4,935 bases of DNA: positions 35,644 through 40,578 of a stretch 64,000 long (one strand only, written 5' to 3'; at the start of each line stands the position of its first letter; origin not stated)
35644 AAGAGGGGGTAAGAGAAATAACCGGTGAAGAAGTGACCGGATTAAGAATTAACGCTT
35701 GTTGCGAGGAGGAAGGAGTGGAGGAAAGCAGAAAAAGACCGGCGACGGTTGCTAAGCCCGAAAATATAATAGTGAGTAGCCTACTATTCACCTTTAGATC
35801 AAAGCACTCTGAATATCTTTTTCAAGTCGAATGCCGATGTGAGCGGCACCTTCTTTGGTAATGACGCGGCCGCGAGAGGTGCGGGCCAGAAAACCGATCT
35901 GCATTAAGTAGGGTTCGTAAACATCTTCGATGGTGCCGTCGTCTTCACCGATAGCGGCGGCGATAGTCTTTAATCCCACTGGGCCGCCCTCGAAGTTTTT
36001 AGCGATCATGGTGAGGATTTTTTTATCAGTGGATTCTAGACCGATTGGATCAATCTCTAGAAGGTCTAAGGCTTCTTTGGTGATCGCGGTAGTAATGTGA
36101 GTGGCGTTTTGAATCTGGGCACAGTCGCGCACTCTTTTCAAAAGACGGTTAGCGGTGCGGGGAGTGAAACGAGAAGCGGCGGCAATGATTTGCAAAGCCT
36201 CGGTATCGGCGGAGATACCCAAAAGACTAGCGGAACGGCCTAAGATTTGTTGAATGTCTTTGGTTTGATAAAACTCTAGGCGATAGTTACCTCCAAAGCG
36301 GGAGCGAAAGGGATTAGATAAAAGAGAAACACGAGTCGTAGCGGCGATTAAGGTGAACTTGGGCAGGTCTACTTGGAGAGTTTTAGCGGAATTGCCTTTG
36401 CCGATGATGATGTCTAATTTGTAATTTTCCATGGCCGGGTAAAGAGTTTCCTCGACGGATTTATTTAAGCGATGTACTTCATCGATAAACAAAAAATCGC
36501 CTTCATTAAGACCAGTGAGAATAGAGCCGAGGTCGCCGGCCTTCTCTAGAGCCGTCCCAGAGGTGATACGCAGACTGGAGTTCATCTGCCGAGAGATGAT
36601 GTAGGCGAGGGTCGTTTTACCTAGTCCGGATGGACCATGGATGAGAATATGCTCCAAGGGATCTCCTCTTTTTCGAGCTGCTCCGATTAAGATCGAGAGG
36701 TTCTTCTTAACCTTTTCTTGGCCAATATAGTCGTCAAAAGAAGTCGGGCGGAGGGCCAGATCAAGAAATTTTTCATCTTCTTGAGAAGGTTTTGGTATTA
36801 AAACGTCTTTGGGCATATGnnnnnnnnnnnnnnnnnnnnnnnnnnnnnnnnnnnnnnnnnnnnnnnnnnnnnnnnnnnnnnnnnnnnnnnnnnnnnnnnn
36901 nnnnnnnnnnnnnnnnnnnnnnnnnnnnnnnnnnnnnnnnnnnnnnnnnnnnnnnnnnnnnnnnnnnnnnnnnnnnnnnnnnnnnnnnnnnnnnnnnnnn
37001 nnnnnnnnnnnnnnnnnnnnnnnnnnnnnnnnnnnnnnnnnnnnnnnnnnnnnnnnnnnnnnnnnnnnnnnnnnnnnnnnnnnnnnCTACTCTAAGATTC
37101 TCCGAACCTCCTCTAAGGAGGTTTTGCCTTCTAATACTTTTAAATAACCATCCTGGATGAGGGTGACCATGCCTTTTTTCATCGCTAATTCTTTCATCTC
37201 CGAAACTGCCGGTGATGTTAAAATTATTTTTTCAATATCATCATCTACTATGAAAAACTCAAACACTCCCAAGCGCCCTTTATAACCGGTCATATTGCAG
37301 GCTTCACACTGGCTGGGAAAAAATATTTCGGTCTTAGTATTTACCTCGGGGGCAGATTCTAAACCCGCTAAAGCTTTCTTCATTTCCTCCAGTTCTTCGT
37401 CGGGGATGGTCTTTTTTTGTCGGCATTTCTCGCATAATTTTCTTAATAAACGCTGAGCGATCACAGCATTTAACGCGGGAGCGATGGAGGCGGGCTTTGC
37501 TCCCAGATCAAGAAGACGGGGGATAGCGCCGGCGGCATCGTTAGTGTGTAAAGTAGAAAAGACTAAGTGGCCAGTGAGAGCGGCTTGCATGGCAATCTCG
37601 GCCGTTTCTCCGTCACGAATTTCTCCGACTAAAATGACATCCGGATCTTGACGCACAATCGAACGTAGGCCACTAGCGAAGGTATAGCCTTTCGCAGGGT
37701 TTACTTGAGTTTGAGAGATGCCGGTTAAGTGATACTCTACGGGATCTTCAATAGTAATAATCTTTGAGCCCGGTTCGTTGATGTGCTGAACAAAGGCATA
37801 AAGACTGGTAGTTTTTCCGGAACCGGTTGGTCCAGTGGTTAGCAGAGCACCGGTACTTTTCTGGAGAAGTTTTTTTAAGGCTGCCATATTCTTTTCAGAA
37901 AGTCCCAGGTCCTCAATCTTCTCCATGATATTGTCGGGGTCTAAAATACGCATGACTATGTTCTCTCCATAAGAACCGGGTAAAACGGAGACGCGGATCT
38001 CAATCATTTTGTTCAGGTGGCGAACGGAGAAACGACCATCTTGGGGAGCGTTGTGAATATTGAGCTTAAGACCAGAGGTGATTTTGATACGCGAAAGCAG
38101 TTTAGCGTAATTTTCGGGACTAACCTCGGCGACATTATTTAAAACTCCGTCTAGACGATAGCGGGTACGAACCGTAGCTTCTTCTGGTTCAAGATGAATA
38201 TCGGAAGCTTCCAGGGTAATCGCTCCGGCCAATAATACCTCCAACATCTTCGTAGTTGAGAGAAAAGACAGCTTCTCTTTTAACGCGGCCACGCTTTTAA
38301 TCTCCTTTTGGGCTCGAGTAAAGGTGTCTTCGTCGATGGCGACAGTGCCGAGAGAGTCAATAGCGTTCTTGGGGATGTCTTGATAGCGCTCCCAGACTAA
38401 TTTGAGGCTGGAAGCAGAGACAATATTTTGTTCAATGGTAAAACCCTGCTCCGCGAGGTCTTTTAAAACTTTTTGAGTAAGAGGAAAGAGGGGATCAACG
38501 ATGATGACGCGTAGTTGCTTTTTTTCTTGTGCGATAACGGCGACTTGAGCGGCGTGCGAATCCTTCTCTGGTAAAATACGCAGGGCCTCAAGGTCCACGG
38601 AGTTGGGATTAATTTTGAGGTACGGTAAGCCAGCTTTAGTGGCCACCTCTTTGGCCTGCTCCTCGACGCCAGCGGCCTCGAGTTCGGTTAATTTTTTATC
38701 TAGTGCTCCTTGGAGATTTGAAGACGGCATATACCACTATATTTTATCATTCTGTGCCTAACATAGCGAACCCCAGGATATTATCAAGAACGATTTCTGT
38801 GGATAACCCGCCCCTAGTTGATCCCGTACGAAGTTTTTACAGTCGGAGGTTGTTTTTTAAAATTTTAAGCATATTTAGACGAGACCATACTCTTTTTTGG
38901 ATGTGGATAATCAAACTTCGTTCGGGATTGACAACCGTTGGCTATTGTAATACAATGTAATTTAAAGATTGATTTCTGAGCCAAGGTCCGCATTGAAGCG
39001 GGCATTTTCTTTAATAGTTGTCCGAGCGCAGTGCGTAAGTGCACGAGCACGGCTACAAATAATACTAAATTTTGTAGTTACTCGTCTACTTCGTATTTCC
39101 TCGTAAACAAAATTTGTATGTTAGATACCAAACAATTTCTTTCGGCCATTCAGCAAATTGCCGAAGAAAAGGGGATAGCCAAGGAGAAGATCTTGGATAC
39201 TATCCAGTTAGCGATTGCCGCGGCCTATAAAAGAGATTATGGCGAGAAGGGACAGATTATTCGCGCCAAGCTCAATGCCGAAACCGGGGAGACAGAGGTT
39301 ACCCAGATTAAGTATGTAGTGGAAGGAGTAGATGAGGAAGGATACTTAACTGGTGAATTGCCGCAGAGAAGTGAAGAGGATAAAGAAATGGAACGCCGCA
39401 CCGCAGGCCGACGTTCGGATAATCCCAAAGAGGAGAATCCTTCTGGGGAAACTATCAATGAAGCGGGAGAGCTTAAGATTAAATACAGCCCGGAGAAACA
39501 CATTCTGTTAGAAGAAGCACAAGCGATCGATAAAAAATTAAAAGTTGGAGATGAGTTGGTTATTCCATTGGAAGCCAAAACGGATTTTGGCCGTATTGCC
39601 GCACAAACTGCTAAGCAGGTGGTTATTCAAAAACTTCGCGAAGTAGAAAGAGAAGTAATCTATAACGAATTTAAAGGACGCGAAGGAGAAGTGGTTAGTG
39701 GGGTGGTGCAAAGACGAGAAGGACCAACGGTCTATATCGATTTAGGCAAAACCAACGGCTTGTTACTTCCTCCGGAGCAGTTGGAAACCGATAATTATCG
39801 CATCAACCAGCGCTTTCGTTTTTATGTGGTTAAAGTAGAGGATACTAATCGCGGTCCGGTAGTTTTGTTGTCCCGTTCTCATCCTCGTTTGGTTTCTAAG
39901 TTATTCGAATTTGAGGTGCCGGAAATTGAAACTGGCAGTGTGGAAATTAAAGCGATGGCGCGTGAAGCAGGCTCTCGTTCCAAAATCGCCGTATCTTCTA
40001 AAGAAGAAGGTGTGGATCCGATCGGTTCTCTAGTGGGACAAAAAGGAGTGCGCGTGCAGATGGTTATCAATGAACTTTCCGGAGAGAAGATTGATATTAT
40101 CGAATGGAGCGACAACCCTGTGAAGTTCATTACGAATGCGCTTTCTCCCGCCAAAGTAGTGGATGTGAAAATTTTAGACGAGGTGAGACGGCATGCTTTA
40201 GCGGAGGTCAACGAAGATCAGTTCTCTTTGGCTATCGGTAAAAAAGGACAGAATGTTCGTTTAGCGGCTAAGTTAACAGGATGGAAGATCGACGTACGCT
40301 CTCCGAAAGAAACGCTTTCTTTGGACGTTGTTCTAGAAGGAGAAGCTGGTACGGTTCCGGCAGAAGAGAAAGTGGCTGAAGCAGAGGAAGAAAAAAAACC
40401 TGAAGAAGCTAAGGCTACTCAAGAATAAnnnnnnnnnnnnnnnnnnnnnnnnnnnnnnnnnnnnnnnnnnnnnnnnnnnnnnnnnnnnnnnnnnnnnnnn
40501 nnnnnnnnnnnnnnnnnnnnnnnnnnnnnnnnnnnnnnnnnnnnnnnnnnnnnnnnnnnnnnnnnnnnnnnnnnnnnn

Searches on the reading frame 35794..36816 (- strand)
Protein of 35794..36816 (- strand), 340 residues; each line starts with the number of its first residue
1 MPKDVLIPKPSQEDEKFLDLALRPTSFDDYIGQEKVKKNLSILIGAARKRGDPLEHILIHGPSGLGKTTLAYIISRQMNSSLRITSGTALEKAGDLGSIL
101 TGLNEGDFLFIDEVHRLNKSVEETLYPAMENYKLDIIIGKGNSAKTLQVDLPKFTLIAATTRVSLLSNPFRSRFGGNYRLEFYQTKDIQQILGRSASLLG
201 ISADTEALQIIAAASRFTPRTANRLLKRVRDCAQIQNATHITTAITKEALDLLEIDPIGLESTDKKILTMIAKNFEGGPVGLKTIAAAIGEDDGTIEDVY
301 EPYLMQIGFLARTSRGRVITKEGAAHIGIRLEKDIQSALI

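Call 58: search_protein_families(library=pfam, proteins=[window:35794-36816:-], max_evalue=0.00001)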
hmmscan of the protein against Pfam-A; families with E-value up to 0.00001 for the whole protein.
window:35794-36816:- (340 aa): 5 families
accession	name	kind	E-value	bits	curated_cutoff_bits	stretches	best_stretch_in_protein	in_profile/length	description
PF05496.18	RuvB_N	-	1.1e-68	230.5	27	1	22-180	1-159/159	Holliday junction DNA helicase RuvB P-loop domain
PF05491.19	RuvB_C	-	3.3e-25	88.2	24.7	1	259-327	3-71/72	RuvB C-terminal winged helix domain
PF17864.7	AAA_lid_4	-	8.3e-23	80.4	27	1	183-256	1-74/74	RuvB AAA lid domain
PF00004.35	AAA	-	2.5e-16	60.8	21.2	1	57-177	1-126/131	ATPase family associated with various cellular activities (AAA)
PF07728.20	AAA_5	-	1.2e-10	42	22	1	56-174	1-139/139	AAA domain (dynein-related subfamily)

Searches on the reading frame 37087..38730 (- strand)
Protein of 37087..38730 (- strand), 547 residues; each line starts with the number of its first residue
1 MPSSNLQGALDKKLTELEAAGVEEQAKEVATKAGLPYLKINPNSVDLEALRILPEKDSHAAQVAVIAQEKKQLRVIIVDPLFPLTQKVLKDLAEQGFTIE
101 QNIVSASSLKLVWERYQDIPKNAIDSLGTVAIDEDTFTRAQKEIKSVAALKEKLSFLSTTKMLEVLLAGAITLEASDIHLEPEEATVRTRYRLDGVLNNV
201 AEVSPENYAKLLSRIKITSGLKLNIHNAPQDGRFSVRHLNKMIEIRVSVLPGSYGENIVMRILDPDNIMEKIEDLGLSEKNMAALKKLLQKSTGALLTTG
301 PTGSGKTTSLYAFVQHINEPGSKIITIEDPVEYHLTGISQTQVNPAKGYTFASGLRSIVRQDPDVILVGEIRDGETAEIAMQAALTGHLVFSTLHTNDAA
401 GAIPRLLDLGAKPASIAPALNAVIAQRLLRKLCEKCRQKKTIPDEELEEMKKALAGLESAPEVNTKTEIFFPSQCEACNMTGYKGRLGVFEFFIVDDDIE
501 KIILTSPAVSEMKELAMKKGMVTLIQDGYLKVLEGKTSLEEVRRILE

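Call 58: search_protein_families(library=pfam, proteins=[window:37087-38730:-], max_evalue=0.00001)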
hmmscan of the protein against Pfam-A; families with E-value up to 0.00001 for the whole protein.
window:37087-38730:- (547 aa): 1 family
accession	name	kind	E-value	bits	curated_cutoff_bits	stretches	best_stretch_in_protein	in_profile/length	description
PF00437.27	T2SSE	-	5.5e-121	404.1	24.9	1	160-544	9-370/370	Type II/IV secretion system protein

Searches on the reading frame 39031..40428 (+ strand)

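Call 58: search_protein_families(library=pfam, proteins=[window:39031-40428:+], max_evalue=0.00001)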
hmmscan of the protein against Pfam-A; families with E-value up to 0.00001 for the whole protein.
window:39031-40428:+ (465 aa): 2 families
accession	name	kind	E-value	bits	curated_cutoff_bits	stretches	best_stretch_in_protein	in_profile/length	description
PF08529.16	NusA_N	-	1.2e-30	106.6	23.8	1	36-208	2-119/119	NusA N-terminal domain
PF13184.12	KH_5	-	1.1e-28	99.6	27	1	313-381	1-69/69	NusA-like KH domain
